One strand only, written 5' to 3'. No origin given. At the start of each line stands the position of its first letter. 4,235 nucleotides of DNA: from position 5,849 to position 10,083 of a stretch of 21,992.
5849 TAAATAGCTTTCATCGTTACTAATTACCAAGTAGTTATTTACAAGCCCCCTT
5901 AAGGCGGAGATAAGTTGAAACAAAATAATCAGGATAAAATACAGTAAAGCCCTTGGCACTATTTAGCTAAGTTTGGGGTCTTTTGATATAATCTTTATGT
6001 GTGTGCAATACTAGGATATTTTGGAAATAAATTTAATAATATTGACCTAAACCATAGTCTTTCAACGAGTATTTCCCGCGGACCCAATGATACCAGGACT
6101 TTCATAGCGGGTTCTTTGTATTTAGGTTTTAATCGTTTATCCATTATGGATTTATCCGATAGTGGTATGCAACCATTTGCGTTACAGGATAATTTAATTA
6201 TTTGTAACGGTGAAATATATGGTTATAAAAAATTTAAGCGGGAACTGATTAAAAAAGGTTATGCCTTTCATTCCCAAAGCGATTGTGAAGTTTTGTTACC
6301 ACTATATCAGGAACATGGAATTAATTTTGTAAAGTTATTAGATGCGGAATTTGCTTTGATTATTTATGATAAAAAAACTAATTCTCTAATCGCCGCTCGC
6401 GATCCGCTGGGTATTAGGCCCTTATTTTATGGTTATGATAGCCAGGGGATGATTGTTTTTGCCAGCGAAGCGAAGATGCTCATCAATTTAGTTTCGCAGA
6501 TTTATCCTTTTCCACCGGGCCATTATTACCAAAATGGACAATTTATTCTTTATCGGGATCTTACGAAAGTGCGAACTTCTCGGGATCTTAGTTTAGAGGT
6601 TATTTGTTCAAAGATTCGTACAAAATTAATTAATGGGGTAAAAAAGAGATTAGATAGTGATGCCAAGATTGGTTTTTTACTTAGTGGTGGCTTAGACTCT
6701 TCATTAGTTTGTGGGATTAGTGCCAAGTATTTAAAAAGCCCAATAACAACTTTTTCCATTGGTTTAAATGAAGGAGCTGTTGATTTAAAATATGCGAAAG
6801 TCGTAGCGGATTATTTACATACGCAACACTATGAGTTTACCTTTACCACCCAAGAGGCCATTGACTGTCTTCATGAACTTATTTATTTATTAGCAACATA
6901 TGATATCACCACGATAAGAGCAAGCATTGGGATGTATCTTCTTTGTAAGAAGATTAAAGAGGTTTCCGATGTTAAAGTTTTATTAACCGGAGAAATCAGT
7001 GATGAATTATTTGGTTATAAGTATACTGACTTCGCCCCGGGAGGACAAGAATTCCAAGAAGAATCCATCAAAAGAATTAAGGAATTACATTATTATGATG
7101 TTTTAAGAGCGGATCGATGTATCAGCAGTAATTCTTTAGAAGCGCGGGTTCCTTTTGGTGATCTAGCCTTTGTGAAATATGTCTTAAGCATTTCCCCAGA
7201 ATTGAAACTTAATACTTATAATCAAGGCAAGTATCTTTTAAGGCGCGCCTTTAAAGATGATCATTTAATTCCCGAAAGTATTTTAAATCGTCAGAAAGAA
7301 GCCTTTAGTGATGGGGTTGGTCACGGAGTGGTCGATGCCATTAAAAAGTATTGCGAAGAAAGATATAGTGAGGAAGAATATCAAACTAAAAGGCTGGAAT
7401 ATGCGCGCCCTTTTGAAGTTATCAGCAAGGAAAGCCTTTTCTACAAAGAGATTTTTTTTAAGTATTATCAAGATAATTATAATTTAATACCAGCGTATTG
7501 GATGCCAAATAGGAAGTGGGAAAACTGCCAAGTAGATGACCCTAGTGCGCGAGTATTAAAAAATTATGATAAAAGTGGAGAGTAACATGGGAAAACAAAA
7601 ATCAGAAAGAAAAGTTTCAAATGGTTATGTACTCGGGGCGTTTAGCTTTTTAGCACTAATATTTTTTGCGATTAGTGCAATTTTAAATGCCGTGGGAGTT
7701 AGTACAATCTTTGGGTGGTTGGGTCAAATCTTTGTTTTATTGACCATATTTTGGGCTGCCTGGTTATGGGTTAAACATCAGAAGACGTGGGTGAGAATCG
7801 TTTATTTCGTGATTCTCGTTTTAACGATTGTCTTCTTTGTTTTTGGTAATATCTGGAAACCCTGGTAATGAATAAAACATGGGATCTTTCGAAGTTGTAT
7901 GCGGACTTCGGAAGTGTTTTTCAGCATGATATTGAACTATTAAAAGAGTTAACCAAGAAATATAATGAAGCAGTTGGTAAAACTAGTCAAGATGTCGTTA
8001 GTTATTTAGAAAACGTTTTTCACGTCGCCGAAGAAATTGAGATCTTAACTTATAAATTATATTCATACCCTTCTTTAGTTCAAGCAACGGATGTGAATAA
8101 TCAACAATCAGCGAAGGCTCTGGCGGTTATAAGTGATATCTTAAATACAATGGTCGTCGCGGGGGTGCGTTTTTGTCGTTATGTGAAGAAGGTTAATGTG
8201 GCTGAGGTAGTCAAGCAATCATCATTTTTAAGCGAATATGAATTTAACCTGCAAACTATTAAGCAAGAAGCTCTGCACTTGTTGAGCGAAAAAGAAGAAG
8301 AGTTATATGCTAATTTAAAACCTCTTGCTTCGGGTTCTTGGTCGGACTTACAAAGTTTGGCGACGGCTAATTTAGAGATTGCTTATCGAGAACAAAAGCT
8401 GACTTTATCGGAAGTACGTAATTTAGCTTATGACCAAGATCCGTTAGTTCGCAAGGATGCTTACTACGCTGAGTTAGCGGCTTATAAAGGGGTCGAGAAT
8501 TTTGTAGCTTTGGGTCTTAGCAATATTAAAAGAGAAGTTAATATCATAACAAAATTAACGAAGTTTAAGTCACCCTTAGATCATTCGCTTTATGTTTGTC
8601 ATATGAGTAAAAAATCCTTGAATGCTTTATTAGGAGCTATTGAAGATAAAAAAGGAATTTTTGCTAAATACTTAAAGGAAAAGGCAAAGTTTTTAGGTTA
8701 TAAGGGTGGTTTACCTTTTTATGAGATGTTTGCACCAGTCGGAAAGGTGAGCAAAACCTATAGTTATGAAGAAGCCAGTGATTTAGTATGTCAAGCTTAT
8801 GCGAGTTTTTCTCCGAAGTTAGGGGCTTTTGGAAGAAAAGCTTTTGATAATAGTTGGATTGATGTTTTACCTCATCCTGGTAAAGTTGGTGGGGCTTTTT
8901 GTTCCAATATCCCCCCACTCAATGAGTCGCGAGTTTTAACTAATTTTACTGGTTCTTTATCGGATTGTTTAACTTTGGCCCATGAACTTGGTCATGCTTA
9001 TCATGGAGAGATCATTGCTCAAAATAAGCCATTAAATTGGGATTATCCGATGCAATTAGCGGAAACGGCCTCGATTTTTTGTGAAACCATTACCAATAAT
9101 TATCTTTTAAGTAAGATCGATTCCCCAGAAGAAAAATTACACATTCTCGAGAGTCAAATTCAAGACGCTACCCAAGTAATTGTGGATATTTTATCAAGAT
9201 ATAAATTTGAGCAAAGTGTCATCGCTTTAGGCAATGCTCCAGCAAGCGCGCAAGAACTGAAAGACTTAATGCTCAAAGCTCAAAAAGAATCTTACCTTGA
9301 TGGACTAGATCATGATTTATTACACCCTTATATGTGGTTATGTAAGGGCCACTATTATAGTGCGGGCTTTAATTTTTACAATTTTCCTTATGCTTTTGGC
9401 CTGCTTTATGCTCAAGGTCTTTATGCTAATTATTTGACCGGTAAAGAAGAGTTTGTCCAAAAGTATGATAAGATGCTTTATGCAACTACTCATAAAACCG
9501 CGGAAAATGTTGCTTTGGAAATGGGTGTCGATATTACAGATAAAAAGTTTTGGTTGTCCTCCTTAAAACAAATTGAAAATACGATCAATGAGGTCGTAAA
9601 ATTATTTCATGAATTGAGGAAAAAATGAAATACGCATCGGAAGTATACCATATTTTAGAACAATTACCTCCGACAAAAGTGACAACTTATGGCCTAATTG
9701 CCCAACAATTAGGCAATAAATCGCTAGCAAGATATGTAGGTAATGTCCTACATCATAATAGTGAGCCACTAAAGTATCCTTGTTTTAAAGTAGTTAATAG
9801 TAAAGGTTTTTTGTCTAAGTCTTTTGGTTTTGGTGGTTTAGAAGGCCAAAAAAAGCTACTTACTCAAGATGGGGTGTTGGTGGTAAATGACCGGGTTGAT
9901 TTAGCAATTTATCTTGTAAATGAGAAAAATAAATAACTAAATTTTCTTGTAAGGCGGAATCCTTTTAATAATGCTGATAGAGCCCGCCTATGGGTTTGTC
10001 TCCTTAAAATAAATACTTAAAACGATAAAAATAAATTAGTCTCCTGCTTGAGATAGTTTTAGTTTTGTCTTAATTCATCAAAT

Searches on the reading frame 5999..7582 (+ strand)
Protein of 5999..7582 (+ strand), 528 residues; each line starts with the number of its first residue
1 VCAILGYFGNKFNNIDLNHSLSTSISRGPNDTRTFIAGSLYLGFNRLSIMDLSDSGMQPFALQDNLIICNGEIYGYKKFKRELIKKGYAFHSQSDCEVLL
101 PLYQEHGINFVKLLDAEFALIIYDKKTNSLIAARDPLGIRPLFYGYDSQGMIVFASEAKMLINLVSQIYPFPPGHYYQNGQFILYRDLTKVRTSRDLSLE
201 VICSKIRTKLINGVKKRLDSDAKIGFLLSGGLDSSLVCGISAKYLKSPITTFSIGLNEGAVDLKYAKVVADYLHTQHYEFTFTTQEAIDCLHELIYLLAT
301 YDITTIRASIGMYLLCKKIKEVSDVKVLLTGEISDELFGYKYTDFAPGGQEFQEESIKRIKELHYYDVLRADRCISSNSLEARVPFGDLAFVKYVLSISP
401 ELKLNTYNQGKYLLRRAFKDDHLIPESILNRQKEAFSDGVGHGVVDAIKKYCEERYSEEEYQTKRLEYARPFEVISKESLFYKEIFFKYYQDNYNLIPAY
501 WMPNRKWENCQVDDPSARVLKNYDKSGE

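Call 70: search_protein_families(library=pfam, proteins=[window:5999-7582:+], max_evalue=0.0001)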
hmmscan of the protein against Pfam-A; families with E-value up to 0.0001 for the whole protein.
window:5999-7582:+ (528 aa): 4 families
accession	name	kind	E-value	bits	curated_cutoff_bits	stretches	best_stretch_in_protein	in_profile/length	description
PF00733.27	Asn_synthase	-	5e-68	230.8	21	2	206-341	2-136/354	Asparagine synthase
PF13537.11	GATase_7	-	6.6e-35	120.2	25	1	45-162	2-122/123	Glutamine amidotransferase domain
PF13522.11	GATase_6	-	2.6e-29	102.3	27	1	30-157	2-130/130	Glutamine amidotransferase domain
PF12481.13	DUF3700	-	3.1e-09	37.1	27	1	110-179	125-195/228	Aluminium induced protein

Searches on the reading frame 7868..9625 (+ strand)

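Call 70: search_protein_families(library=pfam, proteins=[window:7868-9625:+], max_evalue=0.0001)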
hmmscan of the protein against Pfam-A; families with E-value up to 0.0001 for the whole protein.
window:7868-9625:+ (586 aa): 2 families
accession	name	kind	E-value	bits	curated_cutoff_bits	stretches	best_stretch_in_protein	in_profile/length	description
PF01432.26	Peptidase_M3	-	1.8e-22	80.8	27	1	186-566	2-455/457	Peptidase family M3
PF08439.15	Peptidase_M3_N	-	1.3e-09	38.5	25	1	111-170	10-69/70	Oligopeptidase F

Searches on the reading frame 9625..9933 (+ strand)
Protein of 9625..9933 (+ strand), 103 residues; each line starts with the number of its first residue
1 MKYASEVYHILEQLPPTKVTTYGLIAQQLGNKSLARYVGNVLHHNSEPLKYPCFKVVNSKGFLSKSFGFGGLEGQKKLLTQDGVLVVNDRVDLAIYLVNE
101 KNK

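Call 70: search_protein_families(library=pfam, proteins=[window:9625-9933:+], max_evalue=0.0001)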
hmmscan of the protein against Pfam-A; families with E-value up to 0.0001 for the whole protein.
window:9625-9933:+ (103 aa): 1 family
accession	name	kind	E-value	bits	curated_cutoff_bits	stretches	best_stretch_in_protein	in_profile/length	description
PF01035.26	DNA_binding_1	-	8.3e-22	77.3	27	1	4-84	3-81/81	6-O-methylguanine DNA methyltransferase, DNA binding domain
